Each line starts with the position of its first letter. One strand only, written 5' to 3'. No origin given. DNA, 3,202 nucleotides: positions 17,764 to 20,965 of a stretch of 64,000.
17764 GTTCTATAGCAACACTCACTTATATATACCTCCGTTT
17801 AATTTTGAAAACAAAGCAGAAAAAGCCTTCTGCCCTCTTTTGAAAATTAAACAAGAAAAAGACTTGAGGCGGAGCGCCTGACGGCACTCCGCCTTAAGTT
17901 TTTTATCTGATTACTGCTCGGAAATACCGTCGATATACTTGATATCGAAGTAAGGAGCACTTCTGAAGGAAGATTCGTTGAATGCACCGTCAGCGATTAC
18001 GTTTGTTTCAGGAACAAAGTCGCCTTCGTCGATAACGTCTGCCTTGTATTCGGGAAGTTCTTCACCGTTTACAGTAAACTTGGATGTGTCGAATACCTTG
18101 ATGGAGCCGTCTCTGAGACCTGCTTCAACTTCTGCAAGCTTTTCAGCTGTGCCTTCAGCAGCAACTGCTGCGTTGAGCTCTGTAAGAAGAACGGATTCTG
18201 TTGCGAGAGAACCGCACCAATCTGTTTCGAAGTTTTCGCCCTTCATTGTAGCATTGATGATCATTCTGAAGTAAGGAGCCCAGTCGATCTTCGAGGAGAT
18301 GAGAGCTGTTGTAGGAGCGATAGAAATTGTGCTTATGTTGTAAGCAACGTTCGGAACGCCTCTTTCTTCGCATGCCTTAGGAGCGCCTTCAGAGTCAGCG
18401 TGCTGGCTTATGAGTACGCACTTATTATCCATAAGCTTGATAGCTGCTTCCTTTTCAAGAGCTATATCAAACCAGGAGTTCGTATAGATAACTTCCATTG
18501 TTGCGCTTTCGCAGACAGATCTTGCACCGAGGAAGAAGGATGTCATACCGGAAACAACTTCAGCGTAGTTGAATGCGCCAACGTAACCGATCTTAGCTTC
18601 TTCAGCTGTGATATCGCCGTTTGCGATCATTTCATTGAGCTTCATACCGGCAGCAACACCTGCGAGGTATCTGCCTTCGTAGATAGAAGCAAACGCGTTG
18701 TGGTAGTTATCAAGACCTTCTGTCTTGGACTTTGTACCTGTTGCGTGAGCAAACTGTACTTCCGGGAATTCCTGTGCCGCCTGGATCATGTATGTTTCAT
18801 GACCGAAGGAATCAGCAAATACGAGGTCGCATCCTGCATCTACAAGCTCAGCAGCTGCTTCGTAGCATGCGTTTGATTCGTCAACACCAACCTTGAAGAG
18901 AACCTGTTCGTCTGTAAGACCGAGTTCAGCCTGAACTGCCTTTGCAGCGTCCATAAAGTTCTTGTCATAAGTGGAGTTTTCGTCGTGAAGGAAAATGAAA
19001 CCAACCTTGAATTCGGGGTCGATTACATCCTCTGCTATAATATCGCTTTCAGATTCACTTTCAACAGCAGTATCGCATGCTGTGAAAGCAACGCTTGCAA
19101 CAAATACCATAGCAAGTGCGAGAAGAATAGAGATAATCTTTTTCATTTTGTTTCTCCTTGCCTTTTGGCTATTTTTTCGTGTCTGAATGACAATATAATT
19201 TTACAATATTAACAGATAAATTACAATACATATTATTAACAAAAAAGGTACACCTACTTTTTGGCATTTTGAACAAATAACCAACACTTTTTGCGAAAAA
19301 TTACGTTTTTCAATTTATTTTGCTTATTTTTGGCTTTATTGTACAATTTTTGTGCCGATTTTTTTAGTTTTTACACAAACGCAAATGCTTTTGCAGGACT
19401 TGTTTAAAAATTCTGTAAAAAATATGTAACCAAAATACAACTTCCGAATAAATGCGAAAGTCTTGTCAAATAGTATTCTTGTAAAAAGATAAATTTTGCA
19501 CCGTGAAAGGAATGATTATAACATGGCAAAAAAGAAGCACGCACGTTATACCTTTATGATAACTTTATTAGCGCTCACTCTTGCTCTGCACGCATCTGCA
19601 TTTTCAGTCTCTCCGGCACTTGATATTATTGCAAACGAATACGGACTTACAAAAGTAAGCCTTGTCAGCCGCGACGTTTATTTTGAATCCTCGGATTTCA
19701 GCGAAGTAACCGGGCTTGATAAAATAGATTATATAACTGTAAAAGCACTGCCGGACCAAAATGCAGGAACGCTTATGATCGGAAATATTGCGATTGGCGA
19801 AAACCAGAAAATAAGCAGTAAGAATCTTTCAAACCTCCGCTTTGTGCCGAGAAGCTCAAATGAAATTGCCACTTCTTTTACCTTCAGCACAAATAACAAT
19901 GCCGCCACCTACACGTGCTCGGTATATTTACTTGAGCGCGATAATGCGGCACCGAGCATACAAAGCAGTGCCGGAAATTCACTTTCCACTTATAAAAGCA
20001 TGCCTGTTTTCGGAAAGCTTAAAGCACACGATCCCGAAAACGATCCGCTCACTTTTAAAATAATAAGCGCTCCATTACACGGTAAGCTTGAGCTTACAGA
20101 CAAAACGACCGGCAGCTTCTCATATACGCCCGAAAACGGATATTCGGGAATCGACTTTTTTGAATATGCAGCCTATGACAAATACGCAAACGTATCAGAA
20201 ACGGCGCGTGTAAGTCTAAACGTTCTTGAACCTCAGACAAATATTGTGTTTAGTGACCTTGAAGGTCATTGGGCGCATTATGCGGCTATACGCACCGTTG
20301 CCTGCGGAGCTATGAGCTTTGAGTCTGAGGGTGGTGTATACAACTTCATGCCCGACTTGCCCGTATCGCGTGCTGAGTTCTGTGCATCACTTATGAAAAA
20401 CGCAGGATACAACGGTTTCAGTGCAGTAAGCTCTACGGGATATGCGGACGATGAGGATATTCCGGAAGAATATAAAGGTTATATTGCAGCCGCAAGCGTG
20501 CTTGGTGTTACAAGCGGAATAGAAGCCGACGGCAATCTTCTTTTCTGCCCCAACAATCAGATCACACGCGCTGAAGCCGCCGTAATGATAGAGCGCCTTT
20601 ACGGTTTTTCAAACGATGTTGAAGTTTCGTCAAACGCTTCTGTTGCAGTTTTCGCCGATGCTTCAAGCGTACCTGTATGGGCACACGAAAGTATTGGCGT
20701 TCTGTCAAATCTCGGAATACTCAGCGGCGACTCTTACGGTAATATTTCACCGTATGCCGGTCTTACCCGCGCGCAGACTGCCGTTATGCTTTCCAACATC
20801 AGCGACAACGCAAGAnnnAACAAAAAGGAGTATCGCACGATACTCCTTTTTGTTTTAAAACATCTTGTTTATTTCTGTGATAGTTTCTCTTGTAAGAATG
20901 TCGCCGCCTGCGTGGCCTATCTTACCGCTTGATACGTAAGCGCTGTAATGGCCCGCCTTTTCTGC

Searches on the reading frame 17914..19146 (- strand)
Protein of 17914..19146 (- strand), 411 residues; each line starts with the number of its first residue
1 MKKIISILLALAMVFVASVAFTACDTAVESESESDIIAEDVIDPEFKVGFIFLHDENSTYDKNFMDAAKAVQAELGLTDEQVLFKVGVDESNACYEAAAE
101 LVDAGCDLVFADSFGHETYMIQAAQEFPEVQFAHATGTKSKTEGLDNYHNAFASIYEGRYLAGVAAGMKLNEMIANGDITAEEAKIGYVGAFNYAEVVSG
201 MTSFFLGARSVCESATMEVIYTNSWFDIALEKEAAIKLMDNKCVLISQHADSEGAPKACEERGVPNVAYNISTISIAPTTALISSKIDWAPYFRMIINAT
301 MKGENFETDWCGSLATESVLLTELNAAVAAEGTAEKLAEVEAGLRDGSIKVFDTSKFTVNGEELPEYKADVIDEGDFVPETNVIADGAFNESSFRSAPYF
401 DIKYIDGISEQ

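Call 90: search_protein_families(library=pfam, proteins=[window:17914-19146:-], max_evalue=0.00001)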
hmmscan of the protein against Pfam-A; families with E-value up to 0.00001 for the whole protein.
window:17914-19146:- (411 aa): 1 family
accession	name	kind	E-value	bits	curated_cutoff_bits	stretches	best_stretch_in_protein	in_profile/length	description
PF02608.20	Bmp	-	9.1e-25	87.7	24.1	1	90-339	45-286/301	ABC transporter substrate-binding protein PnrA-like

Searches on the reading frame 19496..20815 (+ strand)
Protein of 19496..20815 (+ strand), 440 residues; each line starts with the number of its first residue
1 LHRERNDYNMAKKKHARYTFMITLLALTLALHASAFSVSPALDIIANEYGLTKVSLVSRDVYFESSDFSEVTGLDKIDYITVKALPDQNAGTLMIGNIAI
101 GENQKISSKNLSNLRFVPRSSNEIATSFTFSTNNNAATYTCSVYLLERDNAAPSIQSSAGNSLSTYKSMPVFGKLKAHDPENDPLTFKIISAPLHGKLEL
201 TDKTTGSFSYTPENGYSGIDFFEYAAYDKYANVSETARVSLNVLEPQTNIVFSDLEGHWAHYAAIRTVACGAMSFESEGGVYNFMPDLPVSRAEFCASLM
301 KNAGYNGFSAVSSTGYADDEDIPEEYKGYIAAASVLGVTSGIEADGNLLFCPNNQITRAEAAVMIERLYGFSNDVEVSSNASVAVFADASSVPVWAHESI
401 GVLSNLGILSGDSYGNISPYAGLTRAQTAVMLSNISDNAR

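Call 90: search_protein_families(library=pfam, proteins=[window:19496-20815:+], max_evalue=0.00001)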
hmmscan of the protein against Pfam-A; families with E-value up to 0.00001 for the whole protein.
window:19496-20815:+ (440 aa): 3 families
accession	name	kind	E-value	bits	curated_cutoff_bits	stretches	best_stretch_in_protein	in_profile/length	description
PF00395.25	SLH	-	2.7e-16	59.7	20.8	0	318-362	4-44/44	S-layer homology domain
PF17963.7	Big_9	-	3.1e-10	41.2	23.6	1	168-240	16-87/89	Bacterial Ig domain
PF17892.7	Cadherin_5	-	3.2e-06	27.3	26.5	0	177-242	33-96/98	Cadherin-like domain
